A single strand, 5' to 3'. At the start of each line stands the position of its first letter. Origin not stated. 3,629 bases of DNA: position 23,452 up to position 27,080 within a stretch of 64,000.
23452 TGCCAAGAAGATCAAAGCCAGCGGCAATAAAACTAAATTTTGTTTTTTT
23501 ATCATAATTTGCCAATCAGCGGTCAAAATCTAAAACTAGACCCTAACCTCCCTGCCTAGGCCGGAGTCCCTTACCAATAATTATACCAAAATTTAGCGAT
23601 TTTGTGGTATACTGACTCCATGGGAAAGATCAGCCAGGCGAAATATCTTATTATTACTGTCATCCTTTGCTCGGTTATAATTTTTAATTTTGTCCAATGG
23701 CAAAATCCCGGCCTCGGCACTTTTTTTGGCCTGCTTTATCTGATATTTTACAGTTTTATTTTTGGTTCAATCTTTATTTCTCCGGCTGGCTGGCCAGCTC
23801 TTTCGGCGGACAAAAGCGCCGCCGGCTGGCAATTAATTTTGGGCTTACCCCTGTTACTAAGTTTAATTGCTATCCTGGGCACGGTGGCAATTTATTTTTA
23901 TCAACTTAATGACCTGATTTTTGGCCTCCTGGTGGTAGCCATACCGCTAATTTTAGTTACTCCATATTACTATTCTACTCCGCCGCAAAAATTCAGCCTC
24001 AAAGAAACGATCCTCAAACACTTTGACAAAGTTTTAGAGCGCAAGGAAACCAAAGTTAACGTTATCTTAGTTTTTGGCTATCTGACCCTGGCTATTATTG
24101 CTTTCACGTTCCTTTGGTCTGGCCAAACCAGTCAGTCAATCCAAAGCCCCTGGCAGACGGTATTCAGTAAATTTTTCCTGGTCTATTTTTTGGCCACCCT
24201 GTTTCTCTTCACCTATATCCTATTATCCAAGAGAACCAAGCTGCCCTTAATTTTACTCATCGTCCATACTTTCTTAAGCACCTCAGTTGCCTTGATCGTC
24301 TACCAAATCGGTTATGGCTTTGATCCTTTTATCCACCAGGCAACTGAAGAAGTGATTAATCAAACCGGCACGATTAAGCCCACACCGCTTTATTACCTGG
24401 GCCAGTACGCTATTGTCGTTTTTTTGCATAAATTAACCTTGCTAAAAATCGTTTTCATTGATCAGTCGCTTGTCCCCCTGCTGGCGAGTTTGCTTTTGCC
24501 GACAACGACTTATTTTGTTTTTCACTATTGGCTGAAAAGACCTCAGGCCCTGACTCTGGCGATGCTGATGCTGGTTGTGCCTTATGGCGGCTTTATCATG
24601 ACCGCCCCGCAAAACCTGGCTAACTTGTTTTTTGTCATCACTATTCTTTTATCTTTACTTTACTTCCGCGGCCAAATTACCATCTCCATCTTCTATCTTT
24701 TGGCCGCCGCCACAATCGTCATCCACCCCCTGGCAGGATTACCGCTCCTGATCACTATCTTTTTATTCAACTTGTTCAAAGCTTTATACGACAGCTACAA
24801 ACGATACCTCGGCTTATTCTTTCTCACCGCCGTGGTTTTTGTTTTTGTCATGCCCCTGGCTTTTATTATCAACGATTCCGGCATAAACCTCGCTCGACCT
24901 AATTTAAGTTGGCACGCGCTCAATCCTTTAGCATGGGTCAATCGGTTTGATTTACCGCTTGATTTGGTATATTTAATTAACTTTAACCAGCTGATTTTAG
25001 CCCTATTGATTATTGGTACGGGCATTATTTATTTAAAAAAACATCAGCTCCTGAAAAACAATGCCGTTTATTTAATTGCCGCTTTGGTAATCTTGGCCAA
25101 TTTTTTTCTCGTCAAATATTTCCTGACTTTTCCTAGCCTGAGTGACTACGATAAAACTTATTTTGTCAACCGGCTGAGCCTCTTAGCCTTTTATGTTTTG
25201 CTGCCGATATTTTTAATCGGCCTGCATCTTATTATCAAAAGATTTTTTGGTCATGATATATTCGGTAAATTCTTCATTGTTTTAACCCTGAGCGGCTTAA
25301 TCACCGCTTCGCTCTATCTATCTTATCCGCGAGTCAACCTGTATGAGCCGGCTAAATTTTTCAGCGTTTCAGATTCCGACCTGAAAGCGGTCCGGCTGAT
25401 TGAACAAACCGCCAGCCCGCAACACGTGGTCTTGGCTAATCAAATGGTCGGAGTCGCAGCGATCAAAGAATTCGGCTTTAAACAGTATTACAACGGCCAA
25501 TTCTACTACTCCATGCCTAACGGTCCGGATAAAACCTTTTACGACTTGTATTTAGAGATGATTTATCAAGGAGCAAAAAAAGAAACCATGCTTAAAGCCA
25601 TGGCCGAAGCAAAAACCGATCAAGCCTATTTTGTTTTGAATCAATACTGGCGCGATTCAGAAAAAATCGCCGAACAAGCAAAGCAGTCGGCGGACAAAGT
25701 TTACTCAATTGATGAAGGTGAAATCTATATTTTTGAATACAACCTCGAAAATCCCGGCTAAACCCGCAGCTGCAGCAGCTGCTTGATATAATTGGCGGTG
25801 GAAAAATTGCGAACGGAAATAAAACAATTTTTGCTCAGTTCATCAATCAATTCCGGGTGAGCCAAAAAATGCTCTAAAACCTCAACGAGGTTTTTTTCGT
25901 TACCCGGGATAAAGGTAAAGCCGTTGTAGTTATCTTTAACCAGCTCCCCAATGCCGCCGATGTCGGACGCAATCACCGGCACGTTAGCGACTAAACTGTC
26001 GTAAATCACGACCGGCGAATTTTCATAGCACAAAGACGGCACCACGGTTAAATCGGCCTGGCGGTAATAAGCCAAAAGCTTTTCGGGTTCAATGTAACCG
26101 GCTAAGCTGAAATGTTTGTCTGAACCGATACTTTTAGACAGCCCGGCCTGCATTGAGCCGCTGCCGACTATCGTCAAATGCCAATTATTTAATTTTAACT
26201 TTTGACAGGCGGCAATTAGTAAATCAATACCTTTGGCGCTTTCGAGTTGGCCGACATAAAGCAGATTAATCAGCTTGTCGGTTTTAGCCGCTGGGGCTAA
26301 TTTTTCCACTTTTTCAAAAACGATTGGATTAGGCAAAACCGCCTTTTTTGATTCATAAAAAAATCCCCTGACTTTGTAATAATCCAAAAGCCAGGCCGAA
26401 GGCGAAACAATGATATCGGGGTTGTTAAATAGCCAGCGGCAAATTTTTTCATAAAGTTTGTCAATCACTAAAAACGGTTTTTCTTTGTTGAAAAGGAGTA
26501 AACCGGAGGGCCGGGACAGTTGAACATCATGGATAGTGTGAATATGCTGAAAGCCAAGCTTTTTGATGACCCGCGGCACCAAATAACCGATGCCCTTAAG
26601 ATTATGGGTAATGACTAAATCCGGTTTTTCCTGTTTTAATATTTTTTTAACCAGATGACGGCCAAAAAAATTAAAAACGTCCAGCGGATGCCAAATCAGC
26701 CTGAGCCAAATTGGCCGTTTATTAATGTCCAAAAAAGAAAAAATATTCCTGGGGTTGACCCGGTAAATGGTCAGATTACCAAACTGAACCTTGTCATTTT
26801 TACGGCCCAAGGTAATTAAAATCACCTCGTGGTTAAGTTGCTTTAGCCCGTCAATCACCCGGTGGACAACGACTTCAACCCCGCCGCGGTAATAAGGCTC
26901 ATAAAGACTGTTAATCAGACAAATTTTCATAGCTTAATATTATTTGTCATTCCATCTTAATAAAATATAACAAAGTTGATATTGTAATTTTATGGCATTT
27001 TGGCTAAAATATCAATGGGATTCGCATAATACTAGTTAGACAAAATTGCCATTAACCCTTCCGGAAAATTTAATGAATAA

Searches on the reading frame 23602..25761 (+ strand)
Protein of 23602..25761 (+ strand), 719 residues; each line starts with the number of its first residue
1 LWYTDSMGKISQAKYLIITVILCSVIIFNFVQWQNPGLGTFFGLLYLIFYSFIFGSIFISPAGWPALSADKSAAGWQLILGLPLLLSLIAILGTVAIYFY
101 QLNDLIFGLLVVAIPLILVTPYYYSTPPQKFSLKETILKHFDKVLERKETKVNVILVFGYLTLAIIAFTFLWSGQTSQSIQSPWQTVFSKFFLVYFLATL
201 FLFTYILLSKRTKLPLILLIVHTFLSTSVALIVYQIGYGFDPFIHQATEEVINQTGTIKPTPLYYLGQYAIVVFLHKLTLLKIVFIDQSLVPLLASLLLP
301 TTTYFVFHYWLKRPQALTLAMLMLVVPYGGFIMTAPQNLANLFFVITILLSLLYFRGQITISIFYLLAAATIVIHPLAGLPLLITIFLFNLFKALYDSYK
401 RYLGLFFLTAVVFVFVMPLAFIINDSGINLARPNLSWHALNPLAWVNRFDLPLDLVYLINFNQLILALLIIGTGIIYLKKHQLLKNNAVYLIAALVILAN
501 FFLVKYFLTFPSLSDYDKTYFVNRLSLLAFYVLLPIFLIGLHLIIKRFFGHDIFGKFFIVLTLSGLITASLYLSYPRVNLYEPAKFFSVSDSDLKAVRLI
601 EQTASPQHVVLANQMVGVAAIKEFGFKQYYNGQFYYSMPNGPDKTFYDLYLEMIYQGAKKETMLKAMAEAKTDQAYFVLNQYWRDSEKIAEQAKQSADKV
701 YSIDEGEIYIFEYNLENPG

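Call 49: find_encoding_contigs(protein=window:23602-25761:+, flank=10000, max_places=2)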
Protein window:23602-25761:+ (719 aa): no gene with exactly this product is on record in the collection.

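Call 65: search_protein_families(library=pfam, proteins=[window:23602-25761:+], max_evalue=0.001)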
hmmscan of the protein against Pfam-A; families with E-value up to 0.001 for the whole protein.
window:23602-25761:+ (719 aa): 0 families

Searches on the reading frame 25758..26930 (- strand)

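Call 65: search_protein_families(library=pfam, proteins=[window:25758-26930:-], max_evalue=0.001)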
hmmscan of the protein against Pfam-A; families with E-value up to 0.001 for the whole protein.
window:25758-26930:- (390 aa): 6 families
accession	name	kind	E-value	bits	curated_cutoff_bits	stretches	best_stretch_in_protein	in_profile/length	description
PF00534.26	Glycos_transf_1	-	5.4e-31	107.9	26.4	1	216-368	11-168/172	Glycosyl transferases group 1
PF13692.12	Glyco_trans_1_4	-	2.5e-26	93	27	1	222-357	3-141/142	Glycosyl transferases group 1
PF13439.12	Glyco_transf_4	-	1.5e-19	71.1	28.5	1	16-203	2-166/170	Glycosyltransferase Family 4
PF13579.12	Glyco_trans_4_4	-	3.6e-11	44.1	29.7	1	16-201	1-157/158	Glycosyl transferase 4-like domain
PF20706.3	GT4-conflict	-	3.4e-06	26.7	26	1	208-335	185-324/385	Family 4 Glycosyltransferase in conflict systems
PF13477.12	Glyco_trans_4_2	-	2e-05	25.2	23.4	1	19-142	10-116/139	Glycosyl transferase 4-like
